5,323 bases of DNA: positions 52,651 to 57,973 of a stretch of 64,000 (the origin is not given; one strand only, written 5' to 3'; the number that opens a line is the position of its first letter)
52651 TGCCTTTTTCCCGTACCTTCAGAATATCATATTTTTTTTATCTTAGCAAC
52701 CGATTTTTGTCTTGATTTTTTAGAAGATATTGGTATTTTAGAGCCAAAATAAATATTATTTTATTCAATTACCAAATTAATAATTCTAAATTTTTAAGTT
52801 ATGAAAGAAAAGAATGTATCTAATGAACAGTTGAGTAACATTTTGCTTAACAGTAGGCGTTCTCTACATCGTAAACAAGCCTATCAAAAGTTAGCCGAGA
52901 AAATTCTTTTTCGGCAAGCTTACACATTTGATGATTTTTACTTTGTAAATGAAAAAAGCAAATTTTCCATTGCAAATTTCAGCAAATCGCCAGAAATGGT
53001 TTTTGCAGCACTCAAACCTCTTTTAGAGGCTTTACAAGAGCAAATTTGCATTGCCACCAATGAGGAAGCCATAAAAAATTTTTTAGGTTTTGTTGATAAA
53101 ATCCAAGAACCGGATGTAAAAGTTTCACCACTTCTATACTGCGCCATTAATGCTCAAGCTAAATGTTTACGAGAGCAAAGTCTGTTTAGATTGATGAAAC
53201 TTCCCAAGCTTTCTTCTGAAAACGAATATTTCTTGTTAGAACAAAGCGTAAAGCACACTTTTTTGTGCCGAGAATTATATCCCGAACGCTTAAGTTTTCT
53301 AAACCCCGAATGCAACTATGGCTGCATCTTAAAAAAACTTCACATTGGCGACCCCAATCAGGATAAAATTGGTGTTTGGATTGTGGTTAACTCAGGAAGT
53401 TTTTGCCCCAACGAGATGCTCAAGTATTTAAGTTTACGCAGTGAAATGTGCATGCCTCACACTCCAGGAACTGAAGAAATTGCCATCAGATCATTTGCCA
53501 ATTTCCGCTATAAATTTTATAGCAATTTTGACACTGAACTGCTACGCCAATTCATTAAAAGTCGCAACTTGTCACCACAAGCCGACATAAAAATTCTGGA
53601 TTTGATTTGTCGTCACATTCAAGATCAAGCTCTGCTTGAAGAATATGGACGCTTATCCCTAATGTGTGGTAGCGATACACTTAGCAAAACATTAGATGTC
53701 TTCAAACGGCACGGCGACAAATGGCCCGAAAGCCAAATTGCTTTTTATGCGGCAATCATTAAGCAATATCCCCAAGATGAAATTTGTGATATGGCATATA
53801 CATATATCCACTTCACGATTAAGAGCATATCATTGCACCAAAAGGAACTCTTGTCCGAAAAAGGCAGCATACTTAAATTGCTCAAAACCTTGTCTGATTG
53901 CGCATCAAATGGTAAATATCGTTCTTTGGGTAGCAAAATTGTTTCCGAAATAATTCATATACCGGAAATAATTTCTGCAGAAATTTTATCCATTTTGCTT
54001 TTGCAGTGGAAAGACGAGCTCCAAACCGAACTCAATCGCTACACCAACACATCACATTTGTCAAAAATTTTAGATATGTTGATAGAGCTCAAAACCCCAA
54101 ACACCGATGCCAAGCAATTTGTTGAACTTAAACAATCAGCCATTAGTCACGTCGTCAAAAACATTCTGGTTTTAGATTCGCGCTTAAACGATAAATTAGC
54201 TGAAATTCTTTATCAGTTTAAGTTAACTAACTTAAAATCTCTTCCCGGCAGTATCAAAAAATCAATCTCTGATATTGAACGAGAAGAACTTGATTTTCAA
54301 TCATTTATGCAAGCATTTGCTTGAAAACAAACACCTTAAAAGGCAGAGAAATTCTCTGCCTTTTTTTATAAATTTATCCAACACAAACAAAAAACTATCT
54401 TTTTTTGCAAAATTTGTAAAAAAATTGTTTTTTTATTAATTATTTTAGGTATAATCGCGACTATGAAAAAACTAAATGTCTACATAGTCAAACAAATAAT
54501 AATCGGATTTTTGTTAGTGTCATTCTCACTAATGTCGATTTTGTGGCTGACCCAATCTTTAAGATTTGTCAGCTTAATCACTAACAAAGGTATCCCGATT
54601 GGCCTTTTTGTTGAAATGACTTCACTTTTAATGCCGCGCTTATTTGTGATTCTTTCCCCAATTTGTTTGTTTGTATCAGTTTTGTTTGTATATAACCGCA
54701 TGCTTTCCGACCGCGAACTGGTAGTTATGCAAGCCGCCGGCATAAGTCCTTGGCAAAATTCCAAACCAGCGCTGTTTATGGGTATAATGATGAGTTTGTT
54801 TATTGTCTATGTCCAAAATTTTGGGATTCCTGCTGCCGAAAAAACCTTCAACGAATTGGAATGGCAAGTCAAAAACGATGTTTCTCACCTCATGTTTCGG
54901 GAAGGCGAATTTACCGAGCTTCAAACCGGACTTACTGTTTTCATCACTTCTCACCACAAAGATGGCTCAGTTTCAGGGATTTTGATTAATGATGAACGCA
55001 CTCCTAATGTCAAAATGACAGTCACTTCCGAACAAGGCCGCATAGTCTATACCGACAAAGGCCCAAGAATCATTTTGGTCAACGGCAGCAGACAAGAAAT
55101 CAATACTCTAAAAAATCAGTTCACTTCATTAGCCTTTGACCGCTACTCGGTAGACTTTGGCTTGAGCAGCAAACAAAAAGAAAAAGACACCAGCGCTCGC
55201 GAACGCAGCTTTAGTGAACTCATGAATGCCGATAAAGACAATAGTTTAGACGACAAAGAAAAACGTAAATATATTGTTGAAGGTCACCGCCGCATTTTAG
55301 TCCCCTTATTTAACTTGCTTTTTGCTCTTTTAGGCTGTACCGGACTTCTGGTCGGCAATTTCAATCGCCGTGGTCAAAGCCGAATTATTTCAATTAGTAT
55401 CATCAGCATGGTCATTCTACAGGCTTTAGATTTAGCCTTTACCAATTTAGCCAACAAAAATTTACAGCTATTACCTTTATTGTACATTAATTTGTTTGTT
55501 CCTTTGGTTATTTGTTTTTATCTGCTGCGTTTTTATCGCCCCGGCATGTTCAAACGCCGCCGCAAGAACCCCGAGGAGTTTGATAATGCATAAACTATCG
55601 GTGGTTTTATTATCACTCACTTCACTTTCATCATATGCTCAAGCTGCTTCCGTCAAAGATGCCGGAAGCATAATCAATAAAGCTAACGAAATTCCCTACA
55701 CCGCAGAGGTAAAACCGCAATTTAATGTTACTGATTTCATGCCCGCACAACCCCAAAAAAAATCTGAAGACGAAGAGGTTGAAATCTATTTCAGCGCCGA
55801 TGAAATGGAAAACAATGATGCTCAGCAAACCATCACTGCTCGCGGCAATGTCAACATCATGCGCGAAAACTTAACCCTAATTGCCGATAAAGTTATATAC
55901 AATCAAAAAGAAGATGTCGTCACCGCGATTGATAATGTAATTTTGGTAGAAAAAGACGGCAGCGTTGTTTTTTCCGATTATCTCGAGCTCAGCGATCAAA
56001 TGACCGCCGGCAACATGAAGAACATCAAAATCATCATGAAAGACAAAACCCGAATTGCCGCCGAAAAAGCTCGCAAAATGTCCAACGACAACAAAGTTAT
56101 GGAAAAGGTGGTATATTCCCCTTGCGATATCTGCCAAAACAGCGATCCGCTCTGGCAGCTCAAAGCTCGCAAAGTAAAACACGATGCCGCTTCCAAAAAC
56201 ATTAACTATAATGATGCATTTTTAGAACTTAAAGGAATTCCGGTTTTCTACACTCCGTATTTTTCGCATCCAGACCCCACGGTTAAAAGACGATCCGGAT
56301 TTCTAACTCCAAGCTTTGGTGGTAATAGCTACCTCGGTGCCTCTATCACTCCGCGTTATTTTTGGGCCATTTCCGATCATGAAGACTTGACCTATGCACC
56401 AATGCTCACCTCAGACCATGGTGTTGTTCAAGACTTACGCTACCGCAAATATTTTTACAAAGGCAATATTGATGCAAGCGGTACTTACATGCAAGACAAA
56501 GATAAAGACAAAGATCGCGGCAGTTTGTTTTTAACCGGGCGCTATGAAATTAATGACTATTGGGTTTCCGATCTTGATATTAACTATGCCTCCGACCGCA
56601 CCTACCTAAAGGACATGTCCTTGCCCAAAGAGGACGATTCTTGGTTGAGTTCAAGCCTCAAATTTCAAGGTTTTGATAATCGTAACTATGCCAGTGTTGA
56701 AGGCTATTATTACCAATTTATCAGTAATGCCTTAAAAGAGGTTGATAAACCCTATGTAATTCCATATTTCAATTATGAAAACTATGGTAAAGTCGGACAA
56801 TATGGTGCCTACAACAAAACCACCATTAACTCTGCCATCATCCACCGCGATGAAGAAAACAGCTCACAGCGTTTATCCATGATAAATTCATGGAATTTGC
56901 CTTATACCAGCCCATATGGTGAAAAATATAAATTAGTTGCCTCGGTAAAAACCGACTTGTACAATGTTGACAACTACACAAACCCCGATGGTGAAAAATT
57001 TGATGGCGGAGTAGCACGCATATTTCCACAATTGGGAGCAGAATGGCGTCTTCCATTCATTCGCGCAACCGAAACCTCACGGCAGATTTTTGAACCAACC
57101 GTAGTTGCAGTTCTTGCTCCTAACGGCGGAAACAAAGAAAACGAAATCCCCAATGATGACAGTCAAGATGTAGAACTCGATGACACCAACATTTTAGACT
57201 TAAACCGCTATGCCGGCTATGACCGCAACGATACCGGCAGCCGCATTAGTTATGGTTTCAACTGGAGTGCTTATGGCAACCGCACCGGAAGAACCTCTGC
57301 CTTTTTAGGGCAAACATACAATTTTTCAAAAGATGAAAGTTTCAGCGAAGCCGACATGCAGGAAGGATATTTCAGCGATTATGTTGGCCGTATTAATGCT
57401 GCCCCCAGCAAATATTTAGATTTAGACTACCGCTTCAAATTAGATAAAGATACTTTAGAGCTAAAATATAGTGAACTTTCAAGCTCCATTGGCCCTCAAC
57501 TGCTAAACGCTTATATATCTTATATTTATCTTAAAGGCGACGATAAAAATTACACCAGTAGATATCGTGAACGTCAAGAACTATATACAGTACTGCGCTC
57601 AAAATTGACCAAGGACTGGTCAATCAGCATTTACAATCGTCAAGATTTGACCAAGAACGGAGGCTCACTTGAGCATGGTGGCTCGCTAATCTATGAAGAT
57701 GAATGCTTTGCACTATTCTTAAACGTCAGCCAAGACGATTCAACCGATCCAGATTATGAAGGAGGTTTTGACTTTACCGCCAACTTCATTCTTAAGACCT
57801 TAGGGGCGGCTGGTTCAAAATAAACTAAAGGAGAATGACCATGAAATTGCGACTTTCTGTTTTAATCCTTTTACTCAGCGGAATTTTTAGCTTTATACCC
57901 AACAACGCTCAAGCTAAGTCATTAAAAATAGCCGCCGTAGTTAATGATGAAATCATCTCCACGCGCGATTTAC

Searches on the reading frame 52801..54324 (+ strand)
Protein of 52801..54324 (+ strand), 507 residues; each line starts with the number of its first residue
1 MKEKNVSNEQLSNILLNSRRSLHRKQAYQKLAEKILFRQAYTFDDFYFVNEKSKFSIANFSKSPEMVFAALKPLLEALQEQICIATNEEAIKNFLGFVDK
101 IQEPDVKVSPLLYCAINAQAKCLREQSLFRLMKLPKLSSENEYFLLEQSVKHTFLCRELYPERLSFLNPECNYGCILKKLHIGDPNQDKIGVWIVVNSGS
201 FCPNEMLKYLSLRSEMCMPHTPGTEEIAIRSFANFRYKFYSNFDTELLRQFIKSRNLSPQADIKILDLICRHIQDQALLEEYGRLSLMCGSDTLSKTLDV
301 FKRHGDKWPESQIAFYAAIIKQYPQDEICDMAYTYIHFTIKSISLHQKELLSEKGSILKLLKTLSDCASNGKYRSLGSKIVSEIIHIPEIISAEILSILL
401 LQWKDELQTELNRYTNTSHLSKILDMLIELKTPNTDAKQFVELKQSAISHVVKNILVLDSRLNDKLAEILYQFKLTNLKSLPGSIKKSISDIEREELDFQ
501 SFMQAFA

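Call 13: search_protein_families(library=pfam, proteins=[window:52801-54324:+], max_evalue=0.00001)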
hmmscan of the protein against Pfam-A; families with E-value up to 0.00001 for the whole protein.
window:52801-54324:+ (507 aa): 0 families

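Call 66: search_protein_families(library=pfam, proteins=[window:52801-54324:+], max_evalue=0.1)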
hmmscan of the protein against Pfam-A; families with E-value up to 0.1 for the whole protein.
window:52801-54324:+ (507 aa): 1 family
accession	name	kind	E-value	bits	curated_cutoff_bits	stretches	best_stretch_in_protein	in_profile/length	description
PF18437.6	Nup54_C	-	0.064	13.6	26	0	436-453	10-27/39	Nup54 C-terminal interacting domain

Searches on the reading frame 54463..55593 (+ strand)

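Call 14: search_protein_families(library=pfam, proteins=[window:54463-55593:+], max_evalue=0.00001)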
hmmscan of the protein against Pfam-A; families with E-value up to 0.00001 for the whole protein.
window:54463-55593:+ (376 aa): 1 family
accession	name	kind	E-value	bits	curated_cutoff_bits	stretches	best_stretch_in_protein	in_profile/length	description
PF03739.19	LptF_LptG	-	3e-69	234.2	27.9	1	7-356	2-352/353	Lipopolysaccharide export system permease LptF/LptG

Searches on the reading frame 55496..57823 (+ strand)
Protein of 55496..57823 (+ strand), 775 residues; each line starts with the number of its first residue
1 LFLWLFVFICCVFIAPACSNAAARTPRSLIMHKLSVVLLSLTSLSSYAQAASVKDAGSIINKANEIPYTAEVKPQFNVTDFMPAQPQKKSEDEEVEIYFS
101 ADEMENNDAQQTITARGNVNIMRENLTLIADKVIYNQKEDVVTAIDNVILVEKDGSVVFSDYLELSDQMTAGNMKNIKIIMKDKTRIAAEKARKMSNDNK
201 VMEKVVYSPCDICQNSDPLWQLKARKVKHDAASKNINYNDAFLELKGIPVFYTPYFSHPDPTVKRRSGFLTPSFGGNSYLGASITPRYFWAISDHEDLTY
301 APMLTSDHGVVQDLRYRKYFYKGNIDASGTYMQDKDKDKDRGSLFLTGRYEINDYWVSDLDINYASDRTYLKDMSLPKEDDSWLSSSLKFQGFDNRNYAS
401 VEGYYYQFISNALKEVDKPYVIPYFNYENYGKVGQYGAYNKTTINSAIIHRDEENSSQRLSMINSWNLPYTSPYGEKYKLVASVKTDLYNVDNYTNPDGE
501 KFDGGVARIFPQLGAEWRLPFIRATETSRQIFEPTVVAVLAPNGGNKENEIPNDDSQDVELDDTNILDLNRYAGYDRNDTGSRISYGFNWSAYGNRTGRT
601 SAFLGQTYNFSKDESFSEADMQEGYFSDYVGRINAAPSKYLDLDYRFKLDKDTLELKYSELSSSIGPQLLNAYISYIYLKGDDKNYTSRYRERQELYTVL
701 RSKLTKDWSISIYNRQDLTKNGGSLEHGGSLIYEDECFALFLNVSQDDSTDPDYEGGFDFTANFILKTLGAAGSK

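Call 14: search_protein_families(library=pfam, proteins=[window:55496-57823:+], max_evalue=0.00001)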
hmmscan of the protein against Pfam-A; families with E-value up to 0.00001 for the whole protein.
window:55496-57823:+ (775 aa): 1 family
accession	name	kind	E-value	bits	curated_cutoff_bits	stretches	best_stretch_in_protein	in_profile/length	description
PF04453.20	LptD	-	2.9e-52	178.7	22.4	1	339-708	1-384/384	LPS transport system D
